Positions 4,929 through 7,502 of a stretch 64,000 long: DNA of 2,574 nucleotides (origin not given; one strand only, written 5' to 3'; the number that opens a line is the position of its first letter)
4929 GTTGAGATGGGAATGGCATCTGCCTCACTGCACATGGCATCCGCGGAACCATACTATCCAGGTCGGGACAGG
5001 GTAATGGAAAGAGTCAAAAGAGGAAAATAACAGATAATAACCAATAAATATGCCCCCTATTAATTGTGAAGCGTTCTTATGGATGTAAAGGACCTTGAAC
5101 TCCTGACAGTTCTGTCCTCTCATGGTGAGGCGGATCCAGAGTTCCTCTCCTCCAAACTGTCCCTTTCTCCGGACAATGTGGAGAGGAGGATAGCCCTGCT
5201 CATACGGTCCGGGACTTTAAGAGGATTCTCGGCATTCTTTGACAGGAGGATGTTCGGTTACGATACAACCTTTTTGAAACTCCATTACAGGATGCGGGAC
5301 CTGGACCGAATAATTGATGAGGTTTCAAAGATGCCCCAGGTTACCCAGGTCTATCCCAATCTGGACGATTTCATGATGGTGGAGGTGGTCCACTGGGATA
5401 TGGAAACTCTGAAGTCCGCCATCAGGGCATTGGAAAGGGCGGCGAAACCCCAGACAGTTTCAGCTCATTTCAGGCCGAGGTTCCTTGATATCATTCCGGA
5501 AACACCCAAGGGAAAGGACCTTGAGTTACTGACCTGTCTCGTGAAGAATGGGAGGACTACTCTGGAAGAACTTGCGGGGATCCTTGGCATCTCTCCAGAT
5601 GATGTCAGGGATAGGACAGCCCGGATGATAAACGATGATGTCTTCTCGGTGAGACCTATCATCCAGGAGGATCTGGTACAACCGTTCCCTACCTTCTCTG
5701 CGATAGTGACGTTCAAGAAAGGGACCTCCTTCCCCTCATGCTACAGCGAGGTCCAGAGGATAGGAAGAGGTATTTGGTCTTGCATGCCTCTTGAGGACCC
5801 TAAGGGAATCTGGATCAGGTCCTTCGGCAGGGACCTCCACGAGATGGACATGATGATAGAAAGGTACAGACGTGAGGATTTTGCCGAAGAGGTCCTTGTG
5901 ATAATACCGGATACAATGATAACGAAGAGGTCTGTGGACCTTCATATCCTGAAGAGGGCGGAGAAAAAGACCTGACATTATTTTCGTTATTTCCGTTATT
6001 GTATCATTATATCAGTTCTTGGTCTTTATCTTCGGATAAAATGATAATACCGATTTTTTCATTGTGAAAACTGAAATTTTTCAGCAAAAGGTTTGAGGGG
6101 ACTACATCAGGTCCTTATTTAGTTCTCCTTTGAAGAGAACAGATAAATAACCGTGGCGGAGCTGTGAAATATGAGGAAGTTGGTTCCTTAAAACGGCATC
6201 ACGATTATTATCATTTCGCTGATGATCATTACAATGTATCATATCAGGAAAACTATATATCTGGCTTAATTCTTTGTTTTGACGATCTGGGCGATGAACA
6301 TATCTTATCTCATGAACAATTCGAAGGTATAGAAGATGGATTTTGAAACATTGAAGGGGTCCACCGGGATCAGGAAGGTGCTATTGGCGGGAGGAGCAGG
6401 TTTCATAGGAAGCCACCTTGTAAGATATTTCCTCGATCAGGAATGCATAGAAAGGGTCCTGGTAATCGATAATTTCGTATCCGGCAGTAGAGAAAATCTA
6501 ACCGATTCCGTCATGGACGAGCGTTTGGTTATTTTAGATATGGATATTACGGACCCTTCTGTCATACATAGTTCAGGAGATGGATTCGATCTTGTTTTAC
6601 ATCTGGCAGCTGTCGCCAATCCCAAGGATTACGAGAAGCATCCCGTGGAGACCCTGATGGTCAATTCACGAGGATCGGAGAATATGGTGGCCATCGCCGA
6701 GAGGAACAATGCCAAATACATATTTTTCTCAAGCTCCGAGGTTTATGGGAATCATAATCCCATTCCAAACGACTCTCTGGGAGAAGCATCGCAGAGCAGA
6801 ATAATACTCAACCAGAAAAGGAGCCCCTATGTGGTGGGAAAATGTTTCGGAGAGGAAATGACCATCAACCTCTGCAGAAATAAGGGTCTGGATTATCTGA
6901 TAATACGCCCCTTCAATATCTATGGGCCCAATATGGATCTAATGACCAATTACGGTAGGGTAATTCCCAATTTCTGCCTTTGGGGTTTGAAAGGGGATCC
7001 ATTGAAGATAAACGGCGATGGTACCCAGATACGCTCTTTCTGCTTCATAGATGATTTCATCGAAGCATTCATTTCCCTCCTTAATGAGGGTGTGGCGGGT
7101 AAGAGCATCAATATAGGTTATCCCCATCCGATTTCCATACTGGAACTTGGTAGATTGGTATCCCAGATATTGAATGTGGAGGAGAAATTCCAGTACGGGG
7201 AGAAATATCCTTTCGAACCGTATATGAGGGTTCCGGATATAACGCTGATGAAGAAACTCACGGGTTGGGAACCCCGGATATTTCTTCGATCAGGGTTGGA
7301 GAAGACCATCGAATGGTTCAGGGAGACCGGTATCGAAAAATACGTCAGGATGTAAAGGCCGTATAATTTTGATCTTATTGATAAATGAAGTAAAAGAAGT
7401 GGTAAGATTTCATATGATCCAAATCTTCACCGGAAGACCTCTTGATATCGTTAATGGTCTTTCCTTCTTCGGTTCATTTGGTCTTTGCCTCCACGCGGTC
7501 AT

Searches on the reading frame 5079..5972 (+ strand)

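Call 17: search_protein_families(library=pfam, proteins=[window:5079-5972:+], max_evalue=0.001)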
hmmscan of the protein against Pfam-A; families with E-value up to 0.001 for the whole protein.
window:5079-5972:+ (298 aa): 4 families
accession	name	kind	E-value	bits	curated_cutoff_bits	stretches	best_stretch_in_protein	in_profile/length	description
PF13404.12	HTH_AsnC-type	-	2.4e-14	53.3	27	1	146-183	4-41/42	AsnC-type helix-turn-helix domain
PF13412.12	HTH_24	-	7e-11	42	21.9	1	146-188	4-46/48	Winged helix-turn-helix DNA-binding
PF01399.33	PCI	-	4.2e-05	24.1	22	0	6-49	28-71/84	PCI domain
PF01047.28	MarR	-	0.00033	20.9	24.6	0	6-45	6-45/59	MarR family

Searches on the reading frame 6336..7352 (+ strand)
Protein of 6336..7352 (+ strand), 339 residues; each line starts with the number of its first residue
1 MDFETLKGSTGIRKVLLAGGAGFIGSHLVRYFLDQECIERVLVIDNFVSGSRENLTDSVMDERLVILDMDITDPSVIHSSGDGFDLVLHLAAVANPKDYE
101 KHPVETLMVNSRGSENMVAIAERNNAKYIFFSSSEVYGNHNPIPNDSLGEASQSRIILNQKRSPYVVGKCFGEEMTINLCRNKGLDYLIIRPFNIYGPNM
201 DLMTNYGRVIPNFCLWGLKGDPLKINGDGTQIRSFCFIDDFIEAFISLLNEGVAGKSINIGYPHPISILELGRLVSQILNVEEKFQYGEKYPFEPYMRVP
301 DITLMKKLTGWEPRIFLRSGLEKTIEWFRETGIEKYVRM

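Call 17: search_protein_families(library=pfam, proteins=[window:6336-7352:+], max_evalue=0.001)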
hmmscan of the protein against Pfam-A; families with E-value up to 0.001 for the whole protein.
window:6336-7352:+ (339 aa): 7 families
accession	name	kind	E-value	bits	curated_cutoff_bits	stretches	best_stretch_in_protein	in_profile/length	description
PF01370.27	Epimerase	-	1.3e-51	175.8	20.9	1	15-261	1-240/240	NAD dependent epimerase/dehydratase family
PF16363.11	GDP_Man_Dehyd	-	4.1e-34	118.9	27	1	16-324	1-332/332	GDP-mannose 4,6 dehydratase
PF01073.25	3Beta_HSD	-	4.4e-16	59.2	22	1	17-204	2-190/280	3-beta hydroxysteroid dehydrogenase/isomerase family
PF07993.18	NAD_binding_4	-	2e-09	37.4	20.1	1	17-199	1-211/258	Male sterility protein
PF04321.23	RmlD_sub_bind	-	3.4e-08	33.3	27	1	14-140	2-108/287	RmlD substrate binding domain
PF02719.21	Polysacc_synt_2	-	2.7e-07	30.5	20.2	1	15-133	1-127/293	Polysaccharide biosynthesis protein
PF13460.12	NAD_binding_10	-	4.1e-07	30.5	27.2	1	19-194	1-145/184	NAD(P)H-binding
